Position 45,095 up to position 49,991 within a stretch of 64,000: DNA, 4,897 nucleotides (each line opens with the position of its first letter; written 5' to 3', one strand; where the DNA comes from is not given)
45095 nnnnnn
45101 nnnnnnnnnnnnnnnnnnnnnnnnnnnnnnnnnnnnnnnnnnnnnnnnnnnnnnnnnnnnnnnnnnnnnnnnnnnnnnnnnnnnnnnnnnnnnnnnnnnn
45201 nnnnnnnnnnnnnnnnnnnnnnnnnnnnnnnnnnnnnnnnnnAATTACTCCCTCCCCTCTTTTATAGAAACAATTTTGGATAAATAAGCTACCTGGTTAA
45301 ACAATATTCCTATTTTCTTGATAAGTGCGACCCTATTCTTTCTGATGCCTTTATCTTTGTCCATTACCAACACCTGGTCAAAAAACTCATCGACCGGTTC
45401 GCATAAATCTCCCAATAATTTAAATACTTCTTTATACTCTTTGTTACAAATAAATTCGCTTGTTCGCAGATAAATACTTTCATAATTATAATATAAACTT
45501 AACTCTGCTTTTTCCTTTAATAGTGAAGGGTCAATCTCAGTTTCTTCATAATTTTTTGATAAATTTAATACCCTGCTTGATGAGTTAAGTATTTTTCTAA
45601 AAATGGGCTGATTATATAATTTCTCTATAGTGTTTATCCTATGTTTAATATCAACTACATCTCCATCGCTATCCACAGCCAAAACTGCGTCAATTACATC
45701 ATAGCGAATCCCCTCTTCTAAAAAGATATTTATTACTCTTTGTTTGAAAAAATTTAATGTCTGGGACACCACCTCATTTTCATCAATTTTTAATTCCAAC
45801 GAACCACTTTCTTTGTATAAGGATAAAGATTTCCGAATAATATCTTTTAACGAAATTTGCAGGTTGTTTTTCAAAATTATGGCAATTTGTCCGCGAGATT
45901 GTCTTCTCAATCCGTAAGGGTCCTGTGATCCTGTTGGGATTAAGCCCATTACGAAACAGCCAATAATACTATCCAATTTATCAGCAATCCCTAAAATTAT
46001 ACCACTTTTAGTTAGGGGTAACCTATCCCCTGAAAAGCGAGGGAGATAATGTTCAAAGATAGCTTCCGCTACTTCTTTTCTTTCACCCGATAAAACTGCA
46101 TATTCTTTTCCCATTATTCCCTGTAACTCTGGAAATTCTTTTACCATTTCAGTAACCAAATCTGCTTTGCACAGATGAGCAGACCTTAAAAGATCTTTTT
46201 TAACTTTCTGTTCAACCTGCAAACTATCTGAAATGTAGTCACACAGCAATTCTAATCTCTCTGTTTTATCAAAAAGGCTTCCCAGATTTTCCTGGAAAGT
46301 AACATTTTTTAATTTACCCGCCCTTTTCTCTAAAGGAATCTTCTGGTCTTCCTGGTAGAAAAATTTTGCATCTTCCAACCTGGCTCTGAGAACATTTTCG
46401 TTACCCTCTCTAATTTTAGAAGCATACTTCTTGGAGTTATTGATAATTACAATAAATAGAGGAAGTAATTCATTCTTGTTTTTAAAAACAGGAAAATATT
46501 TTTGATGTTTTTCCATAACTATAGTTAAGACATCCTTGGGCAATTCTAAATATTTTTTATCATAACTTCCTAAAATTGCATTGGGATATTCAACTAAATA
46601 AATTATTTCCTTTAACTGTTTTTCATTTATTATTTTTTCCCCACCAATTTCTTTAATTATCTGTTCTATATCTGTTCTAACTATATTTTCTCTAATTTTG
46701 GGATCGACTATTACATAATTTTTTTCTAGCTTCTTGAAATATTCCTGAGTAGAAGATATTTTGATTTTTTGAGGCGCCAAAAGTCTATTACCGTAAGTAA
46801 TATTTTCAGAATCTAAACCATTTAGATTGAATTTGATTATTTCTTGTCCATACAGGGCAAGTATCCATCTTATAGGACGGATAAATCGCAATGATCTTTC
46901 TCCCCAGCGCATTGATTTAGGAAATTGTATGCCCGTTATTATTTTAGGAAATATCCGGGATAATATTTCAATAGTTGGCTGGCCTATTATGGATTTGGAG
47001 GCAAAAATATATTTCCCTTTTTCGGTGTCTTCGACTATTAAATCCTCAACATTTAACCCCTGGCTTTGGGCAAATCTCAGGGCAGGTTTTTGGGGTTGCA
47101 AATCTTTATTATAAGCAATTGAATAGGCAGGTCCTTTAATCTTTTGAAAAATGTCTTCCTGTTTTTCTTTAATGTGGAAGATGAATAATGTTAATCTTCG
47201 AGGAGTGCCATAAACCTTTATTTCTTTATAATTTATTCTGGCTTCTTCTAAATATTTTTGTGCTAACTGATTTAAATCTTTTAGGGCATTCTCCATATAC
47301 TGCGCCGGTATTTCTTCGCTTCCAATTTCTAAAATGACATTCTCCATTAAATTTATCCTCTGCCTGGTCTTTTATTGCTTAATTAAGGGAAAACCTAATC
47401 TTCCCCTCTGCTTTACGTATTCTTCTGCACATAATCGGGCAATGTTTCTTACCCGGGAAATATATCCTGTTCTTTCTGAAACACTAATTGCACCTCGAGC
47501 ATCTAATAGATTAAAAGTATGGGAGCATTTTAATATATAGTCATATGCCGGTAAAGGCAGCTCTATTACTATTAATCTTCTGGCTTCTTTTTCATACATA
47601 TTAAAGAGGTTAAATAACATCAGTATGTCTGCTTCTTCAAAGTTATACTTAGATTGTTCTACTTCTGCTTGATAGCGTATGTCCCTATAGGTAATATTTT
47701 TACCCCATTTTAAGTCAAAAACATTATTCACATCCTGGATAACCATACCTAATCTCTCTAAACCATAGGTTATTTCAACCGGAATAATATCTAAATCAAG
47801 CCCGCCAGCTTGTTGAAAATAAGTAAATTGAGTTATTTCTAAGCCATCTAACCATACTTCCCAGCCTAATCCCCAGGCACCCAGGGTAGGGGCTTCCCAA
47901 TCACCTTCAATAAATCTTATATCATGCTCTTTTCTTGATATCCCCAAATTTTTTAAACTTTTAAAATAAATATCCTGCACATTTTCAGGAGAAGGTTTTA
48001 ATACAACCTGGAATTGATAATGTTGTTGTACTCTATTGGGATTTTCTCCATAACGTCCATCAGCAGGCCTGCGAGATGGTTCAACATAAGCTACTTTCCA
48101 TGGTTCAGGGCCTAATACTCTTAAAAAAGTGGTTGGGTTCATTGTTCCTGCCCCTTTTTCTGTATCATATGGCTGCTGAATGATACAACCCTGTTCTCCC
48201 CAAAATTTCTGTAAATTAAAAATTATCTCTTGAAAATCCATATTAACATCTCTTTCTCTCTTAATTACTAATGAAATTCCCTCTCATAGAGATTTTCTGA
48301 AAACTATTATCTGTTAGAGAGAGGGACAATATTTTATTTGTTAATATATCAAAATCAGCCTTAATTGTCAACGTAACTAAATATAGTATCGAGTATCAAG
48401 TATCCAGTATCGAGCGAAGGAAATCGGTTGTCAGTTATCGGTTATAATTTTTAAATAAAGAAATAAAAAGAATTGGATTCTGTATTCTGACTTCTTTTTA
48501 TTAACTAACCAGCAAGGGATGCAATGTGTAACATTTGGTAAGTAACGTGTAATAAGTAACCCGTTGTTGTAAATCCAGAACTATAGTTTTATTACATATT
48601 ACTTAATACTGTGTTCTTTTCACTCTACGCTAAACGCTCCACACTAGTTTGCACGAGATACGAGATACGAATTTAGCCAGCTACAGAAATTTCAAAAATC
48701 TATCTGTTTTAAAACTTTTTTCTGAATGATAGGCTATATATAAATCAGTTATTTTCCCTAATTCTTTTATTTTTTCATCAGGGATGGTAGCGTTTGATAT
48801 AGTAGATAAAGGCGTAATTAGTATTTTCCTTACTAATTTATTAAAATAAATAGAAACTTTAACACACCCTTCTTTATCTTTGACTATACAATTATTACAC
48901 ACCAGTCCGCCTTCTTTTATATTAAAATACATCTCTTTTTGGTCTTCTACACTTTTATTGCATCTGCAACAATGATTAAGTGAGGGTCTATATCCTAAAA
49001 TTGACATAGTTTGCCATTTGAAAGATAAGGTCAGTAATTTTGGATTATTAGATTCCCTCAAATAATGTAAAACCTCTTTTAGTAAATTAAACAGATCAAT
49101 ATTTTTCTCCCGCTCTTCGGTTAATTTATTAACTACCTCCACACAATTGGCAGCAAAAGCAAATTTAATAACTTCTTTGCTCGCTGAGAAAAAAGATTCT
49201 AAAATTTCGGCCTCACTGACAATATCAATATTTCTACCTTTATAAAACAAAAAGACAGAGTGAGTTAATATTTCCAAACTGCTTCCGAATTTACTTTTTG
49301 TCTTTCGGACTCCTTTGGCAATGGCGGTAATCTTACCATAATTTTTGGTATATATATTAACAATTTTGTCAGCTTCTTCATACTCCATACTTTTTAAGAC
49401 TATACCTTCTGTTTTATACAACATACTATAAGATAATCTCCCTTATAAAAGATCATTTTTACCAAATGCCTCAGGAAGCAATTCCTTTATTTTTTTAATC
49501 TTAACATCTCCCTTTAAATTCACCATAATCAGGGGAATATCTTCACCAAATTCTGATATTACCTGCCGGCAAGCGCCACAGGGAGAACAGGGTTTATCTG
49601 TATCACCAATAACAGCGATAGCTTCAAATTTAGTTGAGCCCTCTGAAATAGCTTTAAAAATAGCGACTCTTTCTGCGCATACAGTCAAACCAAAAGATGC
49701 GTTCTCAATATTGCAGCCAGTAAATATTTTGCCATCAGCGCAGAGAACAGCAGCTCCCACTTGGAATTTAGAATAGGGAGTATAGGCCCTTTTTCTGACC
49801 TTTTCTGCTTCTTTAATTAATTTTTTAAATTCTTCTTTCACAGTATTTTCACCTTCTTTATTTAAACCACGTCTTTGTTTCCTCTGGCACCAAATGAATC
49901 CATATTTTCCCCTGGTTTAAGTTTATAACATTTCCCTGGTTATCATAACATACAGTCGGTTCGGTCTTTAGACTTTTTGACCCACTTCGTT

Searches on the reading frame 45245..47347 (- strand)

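Call 38: search_protein_families(library=ncbifam, proteins=[window:45245-47347:-], max_evalue=1e-8)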
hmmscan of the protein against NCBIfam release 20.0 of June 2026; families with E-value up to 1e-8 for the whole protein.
window:45245-47347:- (700 aa): 2 families
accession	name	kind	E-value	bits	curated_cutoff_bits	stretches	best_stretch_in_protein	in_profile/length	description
TIGR00211.2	glyS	equivalog_domain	2e-246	819.8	300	1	4-692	2-684/684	glycine--tRNA ligase subunit beta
NF011499.0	PRK14908.1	equivalog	3.4e-185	618.3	1244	1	2-690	312-994/998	glycine--tRNA ligase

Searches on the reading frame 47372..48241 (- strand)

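Call 38: search_protein_families(library=ncbifam, proteins=[window:47372-48241:-], max_evalue=1e-8)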
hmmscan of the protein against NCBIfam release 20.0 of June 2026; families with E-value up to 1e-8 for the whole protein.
window:47372-48241:- (289 aa): 3 families
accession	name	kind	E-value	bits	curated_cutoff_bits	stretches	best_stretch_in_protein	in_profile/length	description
NF011499.0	PRK14908.1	equivalog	6.2e-157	524.7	1244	1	2-288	6-292/998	glycine--tRNA ligase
TIGR00388.1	glyQ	equivalog_domain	1.3e-146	487.4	361.45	1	1-288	1-292/293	glycine--tRNA ligase subunit alpha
NF006827.1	PRK09348.1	equivalog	1.4e-145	483.8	369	1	3-277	2-276/276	glycine--tRNA ligase subunit alpha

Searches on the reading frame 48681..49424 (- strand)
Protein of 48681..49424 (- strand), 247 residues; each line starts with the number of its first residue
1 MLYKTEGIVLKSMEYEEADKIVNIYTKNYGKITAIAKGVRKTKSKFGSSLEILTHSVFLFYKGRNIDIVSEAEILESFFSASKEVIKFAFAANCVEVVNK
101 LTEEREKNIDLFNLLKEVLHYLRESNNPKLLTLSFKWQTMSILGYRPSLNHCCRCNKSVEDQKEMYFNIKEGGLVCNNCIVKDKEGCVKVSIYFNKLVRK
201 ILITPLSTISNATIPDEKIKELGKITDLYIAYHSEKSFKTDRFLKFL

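Call 38: search_protein_families(library=ncbifam, proteins=[window:48681-49424:-], max_evalue=1e-8)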
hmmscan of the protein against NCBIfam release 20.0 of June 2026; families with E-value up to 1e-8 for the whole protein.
window:48681-49424:- (247 aa): 1 family
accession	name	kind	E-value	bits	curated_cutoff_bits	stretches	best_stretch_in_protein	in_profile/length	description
TIGR00613.1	reco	equivalog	9.5e-52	175.8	48.7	1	4-245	2-237/239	DNA repair protein RecO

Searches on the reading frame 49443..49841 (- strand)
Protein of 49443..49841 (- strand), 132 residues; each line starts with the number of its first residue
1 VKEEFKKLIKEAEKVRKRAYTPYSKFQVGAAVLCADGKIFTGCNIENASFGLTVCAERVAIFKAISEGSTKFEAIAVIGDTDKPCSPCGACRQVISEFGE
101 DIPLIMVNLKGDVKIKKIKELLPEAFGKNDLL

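Call 38: search_protein_families(library=ncbifam, proteins=[window:49443-49841:-], max_evalue=1e-8)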
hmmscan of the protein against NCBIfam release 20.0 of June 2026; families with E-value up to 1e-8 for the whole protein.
window:49443-49841:- (132 aa): 7 families
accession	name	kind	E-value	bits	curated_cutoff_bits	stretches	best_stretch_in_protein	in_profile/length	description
NF009076.0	PRK12411.1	equivalog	1.2e-50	170.9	216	1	6-131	4-130/132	cytidine deaminase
NF004064.0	PRK05578.1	equivalog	2.5e-49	166.7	74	1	4-131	5-128/130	cytidine deaminase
TIGR01354.1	cyt_deam_tetra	equivalog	7.7e-49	165.2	113.65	1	7-131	2-126/126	cytidine deaminase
NF005314.0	PRK06848.1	equivalog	4.7e-24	85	131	1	2-128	4-136/139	cytidine deaminase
NF006537.0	PRK09027.1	equivalog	9.2e-24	84.3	153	1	19-131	64-170/295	cytidine deaminase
TIGR01355.1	cyt_deam_dimer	equivalog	1.7e-16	60.3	275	1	6-131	23-145/283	cytidine deaminase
NF006155.0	PRK08298.1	equivalog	1.1e-09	38.4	129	1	8-125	7-128/136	cytidine deaminase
